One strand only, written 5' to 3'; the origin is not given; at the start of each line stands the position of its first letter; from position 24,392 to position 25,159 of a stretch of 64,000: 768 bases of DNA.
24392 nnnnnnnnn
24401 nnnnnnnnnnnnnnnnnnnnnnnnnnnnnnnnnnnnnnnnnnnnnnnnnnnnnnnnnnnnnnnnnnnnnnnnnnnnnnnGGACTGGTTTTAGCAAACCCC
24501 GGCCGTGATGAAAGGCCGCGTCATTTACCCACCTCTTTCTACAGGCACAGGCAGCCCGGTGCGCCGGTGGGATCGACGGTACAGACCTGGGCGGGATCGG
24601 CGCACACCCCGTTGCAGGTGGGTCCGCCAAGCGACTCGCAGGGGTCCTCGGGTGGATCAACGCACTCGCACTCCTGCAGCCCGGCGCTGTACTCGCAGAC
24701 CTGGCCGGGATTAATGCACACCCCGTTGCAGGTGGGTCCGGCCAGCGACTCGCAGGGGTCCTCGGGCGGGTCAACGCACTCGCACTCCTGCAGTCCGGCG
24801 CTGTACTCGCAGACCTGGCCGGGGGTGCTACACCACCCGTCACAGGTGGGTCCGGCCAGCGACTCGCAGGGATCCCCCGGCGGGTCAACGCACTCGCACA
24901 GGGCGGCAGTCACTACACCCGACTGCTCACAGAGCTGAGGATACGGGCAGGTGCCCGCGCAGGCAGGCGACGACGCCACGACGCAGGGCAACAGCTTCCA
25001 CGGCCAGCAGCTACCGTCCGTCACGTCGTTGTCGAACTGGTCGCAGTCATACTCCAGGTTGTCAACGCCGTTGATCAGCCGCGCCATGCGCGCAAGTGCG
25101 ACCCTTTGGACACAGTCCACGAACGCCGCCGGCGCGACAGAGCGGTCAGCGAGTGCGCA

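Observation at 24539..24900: Shared C-terminal 6-Cys tandem module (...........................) in two otherwise unrelated secreted proteins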

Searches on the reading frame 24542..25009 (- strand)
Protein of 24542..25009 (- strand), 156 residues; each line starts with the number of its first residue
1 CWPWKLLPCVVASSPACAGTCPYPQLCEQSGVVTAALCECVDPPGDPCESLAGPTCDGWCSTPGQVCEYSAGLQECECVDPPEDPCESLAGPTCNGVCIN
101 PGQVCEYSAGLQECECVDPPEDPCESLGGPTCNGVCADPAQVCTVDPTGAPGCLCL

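Call 6: find_homologous_proteins(query=window:24542-25009:-, max_evalue=0.01)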
Query seq(156 aa) (156 aa): 1 proteins with E <= 0.01 among 51 candidates.
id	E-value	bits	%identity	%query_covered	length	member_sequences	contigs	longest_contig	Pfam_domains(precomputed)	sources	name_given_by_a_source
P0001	2.0e-61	225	71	100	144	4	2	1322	-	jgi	jgi:hypothetical protein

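Call 7: search_protein_families(library=pfam, proteins=[window:24542-25009:-], max_evalue=10)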
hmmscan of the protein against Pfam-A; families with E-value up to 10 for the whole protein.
seq(156 aa): 1 family
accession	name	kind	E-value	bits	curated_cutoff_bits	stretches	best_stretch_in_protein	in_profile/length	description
PF05186.18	Dpy-30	-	4.5e-05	23.5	22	2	71-90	16-34/42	Dpy-30 motif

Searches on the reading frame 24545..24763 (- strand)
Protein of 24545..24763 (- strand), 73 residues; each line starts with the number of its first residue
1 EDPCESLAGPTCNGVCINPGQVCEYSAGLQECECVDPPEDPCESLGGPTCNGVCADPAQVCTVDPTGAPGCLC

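Call 24: find_homologous_proteins(query=A4, max_evalue=0.001)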
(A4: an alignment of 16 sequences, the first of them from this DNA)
Query A4 (16 sequences): 345 candidates shared short words with the query, none scored E <= 0.001.

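Call 40: predict_structure(alignment_id=A4)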
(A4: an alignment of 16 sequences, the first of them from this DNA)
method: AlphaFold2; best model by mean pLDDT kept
length: 73 residues; sequences in the alignment: 16
mean_pLDDT: 80.0   pTM: 0.46
mean pLDDT of the five models: 80.0, 73.2, 72.1, 62.9, 62.1
residues with pLDDT >= 90: 1; 70-90: 63; 50-70: 9; < 50: 0
segments of 3 or more residues with pLDDT < 50: none
pLDDT, mean of each block of 10 residues (from residue 1): 76 83 85 79 78 78 81 84
secondary structure, 60 per line:
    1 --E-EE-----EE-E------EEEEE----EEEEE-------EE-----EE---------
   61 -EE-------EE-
elements in order: E22-26 E31-35

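Call 43: fold_search(model_id=the predicted structure, library=pdb)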
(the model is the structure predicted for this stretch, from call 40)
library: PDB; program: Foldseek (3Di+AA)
matches with E <= 10: 0; with E <= 0.001: 0
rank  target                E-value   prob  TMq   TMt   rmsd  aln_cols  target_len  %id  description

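Call 78: fold_search(model_id=the predicted structure, library=viral)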
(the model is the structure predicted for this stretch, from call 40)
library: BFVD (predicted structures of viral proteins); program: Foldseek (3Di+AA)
matches with E <= 10: 15; with E <= 0.001: 0
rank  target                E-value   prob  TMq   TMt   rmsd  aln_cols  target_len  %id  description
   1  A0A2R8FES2            2.4e+00  0.35  0.35  0.10   4.2        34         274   35  Transmembrane domain-containing protein [Brazilian cedratvirus IHUMI]
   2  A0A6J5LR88            2.9e+00  0.08  0.31  0.12   5.5        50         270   16  Uncharacterized protein [uncultured Caudovirales phage]
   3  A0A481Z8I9            3.8e+00  0.08  0.38  0.08  15.5        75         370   20  Collagen triple helix repeat protein [Pithovirus LCPAC304]
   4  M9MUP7                4.9e+00  0.06  0.34  0.13  16.4        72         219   18  (no name in the UniProt tables at hand)
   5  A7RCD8                5.2e+00  0.01  0.19  0.05   8.2        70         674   26  (no name in the UniProt tables at hand)
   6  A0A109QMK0            8.2e+00  0.05  0.32  0.10   7.2        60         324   20  Truncated ORF151A [Cyprinid herpesvirus 2]
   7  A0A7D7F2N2            8.7e+00  0.08  0.27  0.21   2.5        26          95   31  (no name in the UniProt tables at hand)
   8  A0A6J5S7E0            8.7e+00  0.06  0.30  0.07   6.7        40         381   22  Bacteriophage lambda, Stf, side tail fibre-repeat-2 [uncultured Caudovirales phage]
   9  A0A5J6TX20            8.7e+00  0.03  0.19  0.26   2.4        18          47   22  (no name in the UniProt tables at hand)
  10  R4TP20                8.7e+00  0.03  0.23  0.18   6.4        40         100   12  Uncharacterized protein [Haloarcula californiae tailed virus 1]
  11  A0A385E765            8.7e+00  0.02  0.26  0.15   8.7        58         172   21  Uncharacterized protein [Vibrio phage vB_VpS_PG07]
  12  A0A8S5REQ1            8.7e+00  0.01  0.19  0.11   8.5        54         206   17  Uncharacterized protein [virus sp. ctqEG8]
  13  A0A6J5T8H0            9.3e+00  0.06  0.37  0.11   4.8        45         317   13  Uncharacterized protein [uncultured Caudovirales phage]
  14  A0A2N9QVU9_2          9.3e+00  0.06  0.26  0.02   6.8        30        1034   23  (no name in the UniProt tables at hand)
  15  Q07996                9.3e+00  0.01  0.16  0.06  11.1        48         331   14  36 kDa protein [Strawberry latent ringspot virus satellite RNA]

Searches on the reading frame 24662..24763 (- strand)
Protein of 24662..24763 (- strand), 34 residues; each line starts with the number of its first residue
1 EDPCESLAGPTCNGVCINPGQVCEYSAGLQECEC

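Call 20: search_solved_structures(query=A3, max_evalue=10, show_alignments=3)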
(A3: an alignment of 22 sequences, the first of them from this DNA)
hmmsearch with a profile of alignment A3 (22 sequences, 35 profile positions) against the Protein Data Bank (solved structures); distinct sequences matched with E-value up to 10: 1.
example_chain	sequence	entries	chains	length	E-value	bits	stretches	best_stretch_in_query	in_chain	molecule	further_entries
1afp_A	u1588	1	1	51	1.8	12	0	16-35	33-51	ANTIFUNGAL PROTEIN FROM ASPERGILLUS GIGANTEUS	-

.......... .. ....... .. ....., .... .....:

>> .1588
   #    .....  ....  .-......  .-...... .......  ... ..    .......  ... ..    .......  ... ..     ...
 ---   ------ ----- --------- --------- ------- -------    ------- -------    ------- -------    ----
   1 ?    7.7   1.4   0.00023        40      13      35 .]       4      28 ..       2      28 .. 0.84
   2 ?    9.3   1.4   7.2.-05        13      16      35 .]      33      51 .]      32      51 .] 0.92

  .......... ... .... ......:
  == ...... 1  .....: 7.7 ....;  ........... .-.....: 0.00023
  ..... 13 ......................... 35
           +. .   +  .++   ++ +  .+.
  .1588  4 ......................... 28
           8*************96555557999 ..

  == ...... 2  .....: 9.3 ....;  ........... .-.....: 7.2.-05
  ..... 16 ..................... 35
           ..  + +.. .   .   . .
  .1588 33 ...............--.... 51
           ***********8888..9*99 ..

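Call 31: search_protein_representatives(alignment_id=A3)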
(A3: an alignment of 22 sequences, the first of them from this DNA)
Query: 22 sequences, 35 profile positions. Proteins with E-value up to 0.001 (for the whole library): 137; up to 1e-10: 53; up to 1e-30: 3. The best 137 are listed.
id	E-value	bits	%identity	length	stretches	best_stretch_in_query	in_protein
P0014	1.0e-51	188.8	-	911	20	1-35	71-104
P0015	3.1e-39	148.9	-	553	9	1-35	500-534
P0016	2.2e-33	130.2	-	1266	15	3-35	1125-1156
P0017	1.1e-30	121.6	-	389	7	1-35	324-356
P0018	3.1e-27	110.5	-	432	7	1-35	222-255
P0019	4.8e-27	109.9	-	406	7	1-35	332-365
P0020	9.2e-27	109.0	-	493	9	1-35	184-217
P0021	4.0e-26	106.9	-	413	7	2-35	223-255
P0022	5.4e-25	103.3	-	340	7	2-35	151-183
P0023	1.3e-24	102.1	-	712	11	3-35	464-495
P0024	2.6e-24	101.2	-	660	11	2-35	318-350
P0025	3.1e-23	97.7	-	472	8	2-35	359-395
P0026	1.1e-21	92.7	-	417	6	2-35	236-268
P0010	1.9e-21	92.0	-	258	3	2-35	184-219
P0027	1.7e-20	89.0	-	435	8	1-35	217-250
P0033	9.1e-19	83.4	-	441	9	1-35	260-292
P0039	7.6e-17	77.3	-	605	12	2-35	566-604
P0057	7.1e-12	61.4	-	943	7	3-35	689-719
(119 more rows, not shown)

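Call 38: search_protein_families(library=pfam, alignment_id=A5, max_evalue=0.01)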
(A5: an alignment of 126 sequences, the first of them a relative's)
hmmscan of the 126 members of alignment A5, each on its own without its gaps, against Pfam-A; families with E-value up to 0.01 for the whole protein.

A. member 1, P0014 (911 aa): 0 families

B. families by the number of members that match (of 126 scanned): 17 families
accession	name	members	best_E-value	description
PF24247.1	DUF7450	50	8.7e-27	Repeat of unknown function (DUF7450)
PF13385.13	Laminin_G_3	4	9.9e-24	Concanavalin A-like lectin/glucanases superfamily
PF02210.31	Laminin_G_2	3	0.00024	Laminin G domain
PF09289.16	FOLN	2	0.002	Follistatin/Osteonectin-like EGF domain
PF24684.1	Vgb_lyase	1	2.7e-08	Virginiamycin B lyase family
PF20067.5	SSL_N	1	2.1e-07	Strictosidine synthase-like, N-terminal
PF23500.1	DUF7133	1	2.7e-07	Domain of unknown function (DUF7133)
PF21959.2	DUF6923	1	1.2e-05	Repeat of unknown function (DUF6923)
PF01436.27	NHL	1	1.3e-05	NHL repeat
PF11753.13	DUF3310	1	0.00012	Protein of unknwon function (DUF3310)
PF07953.20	Toxin_R_bind_N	1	0.00026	Clostridium neurotoxin, N-terminal receptor binding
PF08450.18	SGL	1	0.0005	SMP-30/Gluconolactonase/LRE-like region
PF04942.19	CC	1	0.00066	CC domain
PF00404.24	Dockerin_1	1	0.0017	Dockerin type I domain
PF15232.11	DUF4585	1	0.0022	Domain of unknown function (DUF4585)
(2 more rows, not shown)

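Call 39: search_protein_families(library=pfam, proteins=[P0017, P0018, P0024, P0015, P0025, P0033, P0039], max_evalue=10)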
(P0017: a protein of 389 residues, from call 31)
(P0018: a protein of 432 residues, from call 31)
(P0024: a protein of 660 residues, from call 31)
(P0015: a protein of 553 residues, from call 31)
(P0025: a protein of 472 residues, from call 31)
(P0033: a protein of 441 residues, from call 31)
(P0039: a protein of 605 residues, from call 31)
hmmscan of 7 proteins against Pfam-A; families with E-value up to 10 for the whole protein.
P0017 (389 aa): 1 family
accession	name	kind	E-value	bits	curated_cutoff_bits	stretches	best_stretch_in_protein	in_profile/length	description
PF24247.1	DUF7450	-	1.6e-05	25.1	27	1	19-133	46-150/151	Repeat of unknown function (DUF7450)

P0018 (432 aa): 1 family
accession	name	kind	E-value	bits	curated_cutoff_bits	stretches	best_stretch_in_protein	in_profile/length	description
PF24247.1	DUF7450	-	0.00069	19.8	27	2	28-127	54-143/151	Repeat of unknown function (DUF7450)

P0024 (660 aa): 1 family
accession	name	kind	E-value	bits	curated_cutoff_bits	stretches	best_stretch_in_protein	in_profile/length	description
PF24247.1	DUF7450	-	3.1e-19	69.7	27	2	81-232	5-151/151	Repeat of unknown function (DUF7450)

P0015 (553 aa): 1 family
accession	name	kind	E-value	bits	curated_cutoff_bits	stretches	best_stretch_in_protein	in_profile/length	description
PF24247.1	DUF7450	-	3.7e-06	27.2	27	1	89-201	48-149/151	Repeat of unknown function (DUF7450)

P0025 (472 aa): 1 family
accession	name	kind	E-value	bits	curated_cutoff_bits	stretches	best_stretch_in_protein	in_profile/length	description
PF24247.1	DUF7450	-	0.00012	22.3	27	1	32-136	55-150/151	Repeat of unknown function (DUF7450)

P0033 (441 aa): 0 families

P0039 (605 aa): 1 family
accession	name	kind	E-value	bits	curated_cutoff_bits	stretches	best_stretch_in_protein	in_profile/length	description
PF01737.22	Ycf9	-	0.18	12.2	22.3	1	11-35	7-31/58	YCF9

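Call 41: search_protein_families(library=ncbifam, proteins=[P0014, P0033, P0017, P0039, P0016, P0057, P0020], max_evalue=1)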
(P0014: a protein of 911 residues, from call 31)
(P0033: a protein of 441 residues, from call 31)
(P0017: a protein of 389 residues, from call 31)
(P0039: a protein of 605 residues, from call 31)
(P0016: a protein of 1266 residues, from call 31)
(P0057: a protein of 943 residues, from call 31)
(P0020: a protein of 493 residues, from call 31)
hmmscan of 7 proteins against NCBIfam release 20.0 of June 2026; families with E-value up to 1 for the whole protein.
P0014 (911 aa): 0 families

P0033 (441 aa): 2 families
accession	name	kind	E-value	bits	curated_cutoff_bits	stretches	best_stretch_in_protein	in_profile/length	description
NF002018.0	PRK00823.1-3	equivalog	0.039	14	108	1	357-383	57-83/98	4a-hydroxytetrahydrobiopterin dehydratase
NF002020.0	PRK00823.1-5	equivalog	0.28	11.4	146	1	357-383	66-92/111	4a-hydroxytetrahydrobiopterin dehydratase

P0017 (389 aa): 0 families

P0039 (605 aa): 1 family
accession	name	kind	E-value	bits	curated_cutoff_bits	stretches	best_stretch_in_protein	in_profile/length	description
TIGR03043.1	PS_II_psbZ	equivalog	0.087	12.7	39.95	1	11-35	7-31/58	photosystem II reaction center protein PsbZ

P0016 (1266 aa): 0 families

P0057 (943 aa): 1 family
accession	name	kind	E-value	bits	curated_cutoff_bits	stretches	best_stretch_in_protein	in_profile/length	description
NF052521.1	TafC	equivalog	0.0038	16.4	410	1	371-577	151-366/373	TafC family fimbrial protein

P0020 (493 aa): 0 families

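Call 72: search_solved_structures(query=A7, max_evalue=10, show_alignments=4)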
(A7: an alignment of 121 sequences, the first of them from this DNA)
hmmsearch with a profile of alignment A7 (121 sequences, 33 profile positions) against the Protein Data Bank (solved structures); distinct sequences matched with E-value up to 10: 7.
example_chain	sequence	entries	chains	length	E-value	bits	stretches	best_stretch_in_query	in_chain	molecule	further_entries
8v2u_A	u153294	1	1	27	0.13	15.8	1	15-32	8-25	Kartesh 2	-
8v2m_A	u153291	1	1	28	0.14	15.6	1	15-32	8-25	Kartesh 2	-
1mjv_A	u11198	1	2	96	0.23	14.9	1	12-25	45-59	Vascular Endothelial Growth Factor A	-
1afp_A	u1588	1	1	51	0.29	14.6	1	16-33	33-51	ANTIFUNGAL PROTEIN FROM ASPERGILLUS GIGANTEUS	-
4bmf_A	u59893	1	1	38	0.32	14.5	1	4-14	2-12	ENDOGLUCANASE EG-1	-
9y10_A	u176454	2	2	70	0.56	13.7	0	14-27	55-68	C3H1-type domain-containing protein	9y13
1azj_A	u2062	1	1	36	1.2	12.6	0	6-14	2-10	CELLOBIOHYDROLASE I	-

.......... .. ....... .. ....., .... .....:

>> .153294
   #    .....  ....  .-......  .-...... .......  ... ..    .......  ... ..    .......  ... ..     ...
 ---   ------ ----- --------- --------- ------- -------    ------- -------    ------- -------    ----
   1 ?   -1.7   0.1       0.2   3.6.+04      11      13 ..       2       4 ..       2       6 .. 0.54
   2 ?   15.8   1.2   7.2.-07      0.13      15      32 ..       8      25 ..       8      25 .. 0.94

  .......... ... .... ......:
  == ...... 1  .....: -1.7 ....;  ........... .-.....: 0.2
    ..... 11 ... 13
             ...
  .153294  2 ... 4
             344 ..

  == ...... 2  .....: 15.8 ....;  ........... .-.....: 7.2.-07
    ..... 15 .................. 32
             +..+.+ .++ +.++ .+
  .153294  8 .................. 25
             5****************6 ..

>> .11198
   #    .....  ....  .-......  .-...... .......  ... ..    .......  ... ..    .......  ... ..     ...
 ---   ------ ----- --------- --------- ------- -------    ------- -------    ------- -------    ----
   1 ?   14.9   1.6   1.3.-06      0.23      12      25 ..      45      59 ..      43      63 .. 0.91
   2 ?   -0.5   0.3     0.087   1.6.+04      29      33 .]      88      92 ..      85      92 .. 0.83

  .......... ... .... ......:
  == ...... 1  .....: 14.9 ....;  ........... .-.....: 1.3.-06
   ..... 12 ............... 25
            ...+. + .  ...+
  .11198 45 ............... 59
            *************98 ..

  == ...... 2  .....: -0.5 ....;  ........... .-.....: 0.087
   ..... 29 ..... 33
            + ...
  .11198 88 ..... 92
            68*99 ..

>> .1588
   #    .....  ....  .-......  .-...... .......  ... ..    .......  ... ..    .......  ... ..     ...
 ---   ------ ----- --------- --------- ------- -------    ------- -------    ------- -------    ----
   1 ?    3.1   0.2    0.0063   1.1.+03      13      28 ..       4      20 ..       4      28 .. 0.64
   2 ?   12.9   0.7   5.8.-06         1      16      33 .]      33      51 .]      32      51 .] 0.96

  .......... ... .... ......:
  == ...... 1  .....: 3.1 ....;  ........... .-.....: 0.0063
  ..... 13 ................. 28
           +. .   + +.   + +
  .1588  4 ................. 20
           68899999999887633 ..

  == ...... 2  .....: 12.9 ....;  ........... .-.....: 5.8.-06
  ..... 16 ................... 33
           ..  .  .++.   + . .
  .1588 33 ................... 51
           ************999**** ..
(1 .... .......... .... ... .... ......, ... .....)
